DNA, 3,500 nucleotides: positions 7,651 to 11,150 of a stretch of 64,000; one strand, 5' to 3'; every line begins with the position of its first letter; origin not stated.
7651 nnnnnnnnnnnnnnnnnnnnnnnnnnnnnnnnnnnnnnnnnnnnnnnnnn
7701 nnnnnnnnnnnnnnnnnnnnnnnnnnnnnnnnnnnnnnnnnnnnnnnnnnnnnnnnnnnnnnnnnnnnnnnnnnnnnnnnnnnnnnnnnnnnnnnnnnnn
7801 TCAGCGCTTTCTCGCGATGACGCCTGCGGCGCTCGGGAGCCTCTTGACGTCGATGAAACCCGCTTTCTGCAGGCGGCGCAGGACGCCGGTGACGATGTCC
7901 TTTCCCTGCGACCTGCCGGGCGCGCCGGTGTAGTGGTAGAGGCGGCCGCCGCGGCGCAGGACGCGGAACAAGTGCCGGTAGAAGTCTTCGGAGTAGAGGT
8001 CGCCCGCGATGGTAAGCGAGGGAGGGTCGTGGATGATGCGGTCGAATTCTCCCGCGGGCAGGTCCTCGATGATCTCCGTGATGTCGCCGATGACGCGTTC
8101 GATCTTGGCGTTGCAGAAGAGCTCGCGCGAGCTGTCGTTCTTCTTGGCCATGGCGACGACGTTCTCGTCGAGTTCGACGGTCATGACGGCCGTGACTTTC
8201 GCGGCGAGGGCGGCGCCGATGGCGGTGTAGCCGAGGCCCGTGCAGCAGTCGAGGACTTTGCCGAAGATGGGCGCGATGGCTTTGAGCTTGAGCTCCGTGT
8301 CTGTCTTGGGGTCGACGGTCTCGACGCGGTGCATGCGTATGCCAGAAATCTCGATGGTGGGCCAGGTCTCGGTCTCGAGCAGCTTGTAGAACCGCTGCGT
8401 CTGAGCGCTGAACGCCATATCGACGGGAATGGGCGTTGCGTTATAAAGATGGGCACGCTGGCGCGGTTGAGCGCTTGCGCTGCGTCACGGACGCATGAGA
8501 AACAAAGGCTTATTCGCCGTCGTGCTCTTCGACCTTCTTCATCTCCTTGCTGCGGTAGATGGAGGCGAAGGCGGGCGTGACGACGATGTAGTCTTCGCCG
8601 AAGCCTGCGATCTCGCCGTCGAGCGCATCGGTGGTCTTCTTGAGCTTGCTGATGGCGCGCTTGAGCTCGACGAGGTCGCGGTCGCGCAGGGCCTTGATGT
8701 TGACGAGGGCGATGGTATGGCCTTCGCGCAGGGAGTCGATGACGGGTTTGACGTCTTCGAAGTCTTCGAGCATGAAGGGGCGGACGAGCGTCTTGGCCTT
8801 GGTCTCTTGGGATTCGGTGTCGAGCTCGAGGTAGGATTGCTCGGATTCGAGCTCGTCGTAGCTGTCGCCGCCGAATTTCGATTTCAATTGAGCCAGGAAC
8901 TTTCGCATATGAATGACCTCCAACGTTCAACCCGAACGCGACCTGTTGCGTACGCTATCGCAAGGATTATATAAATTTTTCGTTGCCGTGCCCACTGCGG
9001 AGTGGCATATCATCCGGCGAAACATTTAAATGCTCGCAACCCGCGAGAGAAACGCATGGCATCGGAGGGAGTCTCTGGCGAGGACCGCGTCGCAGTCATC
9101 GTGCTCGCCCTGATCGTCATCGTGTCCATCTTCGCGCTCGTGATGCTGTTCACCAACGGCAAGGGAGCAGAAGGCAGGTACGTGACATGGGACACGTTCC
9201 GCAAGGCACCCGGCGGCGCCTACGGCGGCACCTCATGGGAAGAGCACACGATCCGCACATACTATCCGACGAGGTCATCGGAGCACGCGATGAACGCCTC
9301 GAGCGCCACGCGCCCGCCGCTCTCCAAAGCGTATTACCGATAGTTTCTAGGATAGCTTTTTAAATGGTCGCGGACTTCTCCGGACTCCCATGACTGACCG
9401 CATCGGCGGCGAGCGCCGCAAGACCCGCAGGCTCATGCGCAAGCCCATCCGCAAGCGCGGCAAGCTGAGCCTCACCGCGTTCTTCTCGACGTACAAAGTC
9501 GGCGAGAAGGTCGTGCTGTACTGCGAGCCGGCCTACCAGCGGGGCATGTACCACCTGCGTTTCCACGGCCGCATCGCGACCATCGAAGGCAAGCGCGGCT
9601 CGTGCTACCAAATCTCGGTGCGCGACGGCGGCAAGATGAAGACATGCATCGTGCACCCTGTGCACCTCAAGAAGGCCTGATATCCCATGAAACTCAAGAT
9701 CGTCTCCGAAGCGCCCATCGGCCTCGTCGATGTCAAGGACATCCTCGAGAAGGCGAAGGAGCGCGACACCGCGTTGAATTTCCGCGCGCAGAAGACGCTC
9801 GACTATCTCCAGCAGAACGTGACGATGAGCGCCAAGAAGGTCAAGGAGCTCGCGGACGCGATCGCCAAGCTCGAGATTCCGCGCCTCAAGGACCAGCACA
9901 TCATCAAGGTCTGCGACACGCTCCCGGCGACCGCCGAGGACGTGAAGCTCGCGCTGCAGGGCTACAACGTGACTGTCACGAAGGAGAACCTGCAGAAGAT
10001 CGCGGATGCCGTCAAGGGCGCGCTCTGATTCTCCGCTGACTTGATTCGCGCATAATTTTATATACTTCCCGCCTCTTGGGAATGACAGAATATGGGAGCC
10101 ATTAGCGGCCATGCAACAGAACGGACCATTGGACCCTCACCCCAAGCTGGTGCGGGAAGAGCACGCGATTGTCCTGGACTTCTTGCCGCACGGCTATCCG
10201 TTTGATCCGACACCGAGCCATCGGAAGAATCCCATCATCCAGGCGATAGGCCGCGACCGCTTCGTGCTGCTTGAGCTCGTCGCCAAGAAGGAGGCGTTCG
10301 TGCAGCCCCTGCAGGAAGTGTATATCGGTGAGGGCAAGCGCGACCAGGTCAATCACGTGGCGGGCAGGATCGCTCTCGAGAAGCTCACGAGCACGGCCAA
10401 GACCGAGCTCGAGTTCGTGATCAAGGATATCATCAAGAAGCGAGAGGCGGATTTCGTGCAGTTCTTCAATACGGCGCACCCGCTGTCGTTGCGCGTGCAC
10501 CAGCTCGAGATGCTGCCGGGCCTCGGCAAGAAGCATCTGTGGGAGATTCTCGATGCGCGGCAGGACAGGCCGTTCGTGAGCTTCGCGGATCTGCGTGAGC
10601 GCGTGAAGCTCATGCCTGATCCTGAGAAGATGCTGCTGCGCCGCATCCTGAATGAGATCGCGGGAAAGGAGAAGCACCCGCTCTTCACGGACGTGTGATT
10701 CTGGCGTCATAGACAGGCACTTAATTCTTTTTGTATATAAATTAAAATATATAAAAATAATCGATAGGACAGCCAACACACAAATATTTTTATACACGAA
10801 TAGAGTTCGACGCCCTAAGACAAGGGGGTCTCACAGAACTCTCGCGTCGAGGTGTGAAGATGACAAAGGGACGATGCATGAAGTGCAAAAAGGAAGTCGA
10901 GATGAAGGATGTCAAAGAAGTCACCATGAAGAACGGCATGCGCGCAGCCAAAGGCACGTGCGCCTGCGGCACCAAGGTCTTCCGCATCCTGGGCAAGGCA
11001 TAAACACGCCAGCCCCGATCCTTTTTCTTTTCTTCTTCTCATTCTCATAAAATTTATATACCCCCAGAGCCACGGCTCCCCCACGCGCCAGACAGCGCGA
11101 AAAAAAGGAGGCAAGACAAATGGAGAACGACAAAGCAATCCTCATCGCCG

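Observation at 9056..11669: Family of three paralogous small single-pass membrane proteins flanking the L21e-Rpo4-DUF655 operon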

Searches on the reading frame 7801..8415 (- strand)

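Call 4: search_protein_families(library=pfam, proteins=[window:7801-8415:-], max_evalue=0.1)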
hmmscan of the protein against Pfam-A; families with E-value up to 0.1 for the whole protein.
window:7801-8415:- (204 aa): 14 families
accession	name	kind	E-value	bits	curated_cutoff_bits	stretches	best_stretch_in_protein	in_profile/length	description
PF01564.23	Spermine_synth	-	2.4e-07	30.9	22.9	1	74-163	42-132/186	Spermine/spermidine synthase domain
PF13649.12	Methyltransf_25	-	1.1e-06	29.7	27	1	54-157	1-97/97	Methyltransferase domain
PF05175.20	MTS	-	1.8e-06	28.2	23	1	41-160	21-137/170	Methyltransferase small domain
PF05430.17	Methyltransf_30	-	4.7e-06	27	22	1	93-165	21-92/124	S-adenosyl-L-methionine-dependent methyltransferase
PF08241.18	Methyltransf_11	-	9e-06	26.7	21.2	1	60-160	4-94/95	Methyltransferase domain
PF03602.21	Cons_hypoth95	-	2.6e-05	24.4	24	1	53-132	44-122/182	Conserved hypothetical protein 95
PF13847.12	Methyltransf_31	-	5e-05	23.5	27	1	53-160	6-108/145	Methyltransferase domain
PF02475.24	TRM5-TYW2_MTfase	-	0.00025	21.5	28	1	53-167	39-141/164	TRM5/TYW2 methyltransferase domain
PF09445.16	Methyltransf_15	-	0.00088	19.3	22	1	53-132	3-80/165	RNA cap guanine-N2 methyltransferase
PF01170.24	UPF0020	-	0.0045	17.1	22.3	1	75-154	77-153/197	RMKL-like, methyltransferase domain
PF11599.14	AviRa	-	0.0071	16.3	25.7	1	53-93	54-96/232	RRNA methyltransferase AviRa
PF01861.22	BpsA_C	-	0.02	14.6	27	1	64-133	57-122/243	Branched-chain polyamine synthase A C-terminal domain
PF01047.28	MarR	-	0.038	14.3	24.6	1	174-194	33-53/59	MarR family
PF01209.24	Ubie_methyltran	-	0.041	13.7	20.1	0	53-160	50-150/233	ubiE/COQ5 methyltransferase family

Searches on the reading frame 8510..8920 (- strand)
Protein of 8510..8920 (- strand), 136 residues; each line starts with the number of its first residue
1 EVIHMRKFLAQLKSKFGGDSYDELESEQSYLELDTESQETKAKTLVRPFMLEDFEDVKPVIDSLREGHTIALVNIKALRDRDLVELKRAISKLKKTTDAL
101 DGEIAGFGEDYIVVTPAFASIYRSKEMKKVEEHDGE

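Call 4: search_protein_families(library=pfam, proteins=[window:8510-8920:-], max_evalue=0.1)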
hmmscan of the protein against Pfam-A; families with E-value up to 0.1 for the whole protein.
window:8510-8920:- (136 aa): 1 family
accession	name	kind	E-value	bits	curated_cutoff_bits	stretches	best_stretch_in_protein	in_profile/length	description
PF04472.17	SepF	-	1.7e-10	41.4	27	1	49-118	4-69/72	Cell division protein SepF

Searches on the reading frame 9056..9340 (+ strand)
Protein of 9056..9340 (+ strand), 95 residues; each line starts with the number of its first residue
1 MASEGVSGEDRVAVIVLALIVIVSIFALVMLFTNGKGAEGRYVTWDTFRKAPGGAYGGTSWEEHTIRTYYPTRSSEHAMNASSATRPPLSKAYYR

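Call 4: search_protein_families(library=pfam, proteins=[window:9056-9340:+], max_evalue=0.1)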
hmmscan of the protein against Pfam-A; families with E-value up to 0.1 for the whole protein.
window:9056-9340:+ (95 aa): 1 family
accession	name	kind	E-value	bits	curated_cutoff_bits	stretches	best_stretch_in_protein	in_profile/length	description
PF06480.20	FtsH_ext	-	0.023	15.3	25.5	1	16-50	2-36/103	FtsH Extracellular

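Call 38: search_protein_families(library=ncbifam, proteins=[window:9056-9340:+], max_evalue=10)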
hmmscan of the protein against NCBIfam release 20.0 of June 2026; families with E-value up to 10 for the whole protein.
window:9056-9340:+ (95 aa): 0 families

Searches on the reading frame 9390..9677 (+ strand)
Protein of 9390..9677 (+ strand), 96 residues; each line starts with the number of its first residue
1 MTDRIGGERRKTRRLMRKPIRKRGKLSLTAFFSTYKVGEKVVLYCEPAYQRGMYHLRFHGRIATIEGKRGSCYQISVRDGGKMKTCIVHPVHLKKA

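Call 4: search_protein_families(library=pfam, proteins=[window:9390-9677:+], max_evalue=0.1)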
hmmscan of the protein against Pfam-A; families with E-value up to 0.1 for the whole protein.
window:9390-9677:+ (96 aa): 2 families
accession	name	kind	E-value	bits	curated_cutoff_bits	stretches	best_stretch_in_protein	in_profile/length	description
PF01157.24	Ribosomal_L21e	-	1.2e-25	89.7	27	1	6-95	5-98/101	Ribosomal protein L21e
PF00084.26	Sushi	-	0.028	15.3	20.7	1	22-51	8-35/56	Sushi repeat (SCR repeat)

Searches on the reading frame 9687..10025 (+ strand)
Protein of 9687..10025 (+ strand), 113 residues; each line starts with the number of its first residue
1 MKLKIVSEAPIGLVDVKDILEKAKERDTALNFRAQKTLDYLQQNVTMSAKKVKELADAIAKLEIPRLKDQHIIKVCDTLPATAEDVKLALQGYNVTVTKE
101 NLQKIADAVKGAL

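Call 4: search_protein_families(library=pfam, proteins=[window:9687-10025:+], max_evalue=0.1)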
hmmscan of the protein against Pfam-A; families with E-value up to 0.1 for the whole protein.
window:9687-10025:+ (113 aa): 2 families
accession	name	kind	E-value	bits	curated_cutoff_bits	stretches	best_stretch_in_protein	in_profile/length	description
PF03874.21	RNA_pol_Rpb4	-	8.6e-07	29.7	25.6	1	23-110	28-113/116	RNA polymerase Rpb4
PF00237.24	Ribosomal_L22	-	0.074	13.7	28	0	42-64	3-25/104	Ribosomal protein L22p/L17e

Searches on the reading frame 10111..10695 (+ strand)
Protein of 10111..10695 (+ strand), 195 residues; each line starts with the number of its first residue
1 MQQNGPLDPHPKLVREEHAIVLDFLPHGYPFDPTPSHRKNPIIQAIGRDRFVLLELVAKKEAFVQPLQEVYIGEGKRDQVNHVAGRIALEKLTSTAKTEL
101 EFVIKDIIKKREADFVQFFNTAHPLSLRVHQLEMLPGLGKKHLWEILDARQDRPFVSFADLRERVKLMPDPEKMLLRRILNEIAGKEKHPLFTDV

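Call 4: search_protein_families(library=pfam, proteins=[window:10111-10695:+], max_evalue=0.1)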
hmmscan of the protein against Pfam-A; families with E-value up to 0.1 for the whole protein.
window:10111-10695:+ (195 aa): 3 families
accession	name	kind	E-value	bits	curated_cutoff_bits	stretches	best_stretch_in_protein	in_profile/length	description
PF04919.18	DUF655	-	2.5e-63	213.7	22.2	1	16-193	2-180/181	Protein of unknown function (DUF655)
PF14579.12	HHH_6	-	0.00018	22.1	25.6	1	132-166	27-62/90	Helix-hairpin-helix motif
PF12836.13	HHH_3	-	0.068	13.7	27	0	129-163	13-48/65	Helix-hairpin-helix motif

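Call 11: find_related_loci(query=window:10111-10695:+, collection=genome_contigs, flank=10000)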
Query window:10111-10695:+ (195 aa) in genome_contigs; peptide patterns used: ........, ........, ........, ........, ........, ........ (x = any residue, [..] = any of these).
166 stretches matched a pattern; 113 encode a relative of the query (tblastn E <= 1e-3); the best 80 are kept; 80 distinct loci.
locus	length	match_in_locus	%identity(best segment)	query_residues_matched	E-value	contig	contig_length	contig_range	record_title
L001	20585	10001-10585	64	1-195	1e-86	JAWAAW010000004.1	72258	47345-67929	MAG: Candidatus Woesearchaeota archaeon isolate JZ-4_201709_bins_170 JZ-4_201709_bins_170_scaffold_4, whole genome shotg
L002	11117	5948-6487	68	15-194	2e-85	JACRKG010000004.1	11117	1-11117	MAG: Candidatus Woesearchaeota archaeon isolate NC_groundwater_1849_Pr3_B-0.1um_32_19 SR-2_scaffold_141_105699, whole ge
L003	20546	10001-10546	66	14-195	4e-84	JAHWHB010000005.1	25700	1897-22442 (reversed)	MAG: Candidatus Woesearchaeota archaeon isolate FT1_394 k127_1560276, whole genome shotgun sequence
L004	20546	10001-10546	65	14-195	5e-83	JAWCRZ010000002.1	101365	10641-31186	MAG: Candidatus Woesearchaeota archaeon isolate JZ-2_202007_bins_87 JZ-2_202007_bins_87_scaffold_2, whole genome shotgun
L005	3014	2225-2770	65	14-195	1e-83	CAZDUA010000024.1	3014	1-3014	MAG TPA_asm: uncultured Methanosarcinales archaeon isolate binchicken_co165_291 genome assembly, contig: k141_2835508, w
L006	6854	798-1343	65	14-195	7e-82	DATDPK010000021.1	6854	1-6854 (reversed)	MAG TPA_asm: Candidatus Nanoarchaeia archaeon isolate SMAG_U7919 k141_1385537, whole genome shotgun sequence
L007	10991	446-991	65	14-195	6e-82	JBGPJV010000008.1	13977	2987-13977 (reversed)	MAG: Candidatus Nanoarchaeia archaeon isolate OBJ_0618_7090110_300 k141_2147297_length_13977_cov_10.3122, whole genome s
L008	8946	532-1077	65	14-195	2e-81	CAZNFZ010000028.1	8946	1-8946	MAG TPA_asm: uncultured Methanosarcinales archaeon isolate binchicken_co165_133 genome assembly, contig: k141_184013, wh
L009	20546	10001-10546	64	14-195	2e-81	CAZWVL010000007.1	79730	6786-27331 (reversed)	MAG TPA_asm: uncultured Methanosarcinales archaeon isolate SRP119689_co1_4 genome assembly, contig: NODE_305_length_7973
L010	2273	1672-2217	65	14-195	1e-83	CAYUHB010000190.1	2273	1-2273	MAG TPA_asm: uncultured Methanosarcinales archaeon isolate binchicken_co119_486 genome assembly, contig: NODE_101537_len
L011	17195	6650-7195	65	14-195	2e-81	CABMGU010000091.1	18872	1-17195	uncultured archaeon isolate LFW-252_3 genome assembly, contig: LFW2523_91, whole genome shotgun sequence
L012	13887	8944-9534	63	2-195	3e-81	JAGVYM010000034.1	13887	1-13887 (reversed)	Candidatus Woesearchaeota archaeon isolate RIFCSPLOWO2_01_FULL_45_21 rifcsplowo2_01_scaffold_19854, whole genome shotgun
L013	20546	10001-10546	64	14-195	3e-81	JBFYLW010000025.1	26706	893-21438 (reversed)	MAG: Nanoarchaeota archaeon isolate PPR_0046 PPR_0046.fa_k121_657115, whole genome shotgun sequence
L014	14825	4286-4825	62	15-194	8e-81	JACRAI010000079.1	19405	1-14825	MAG: archaeon isolate NC_groundwater_1589_Pr3_B-0.1um_32_8 SR-2_scaffold_141_2226828, whole genome shotgun sequence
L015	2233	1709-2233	67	15-189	6e-83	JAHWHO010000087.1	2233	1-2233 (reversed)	MAG: Candidatus Woesearchaeota archaeon isolate MP5_1_69 k127_50077645, whole genome shotgun sequence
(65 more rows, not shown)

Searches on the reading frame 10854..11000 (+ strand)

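Call 4: search_protein_families(library=pfam, proteins=[window:10854-11000:+], max_evalue=0.1)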
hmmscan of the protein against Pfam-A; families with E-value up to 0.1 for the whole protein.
window:10854-11000:+ (49 aa): 1 family
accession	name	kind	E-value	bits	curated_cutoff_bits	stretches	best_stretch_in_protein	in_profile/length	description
PF18930.5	DUF5679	-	1.4e-11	44.8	27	1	8-45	2-40/40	Domain of unknown function (DUF5679)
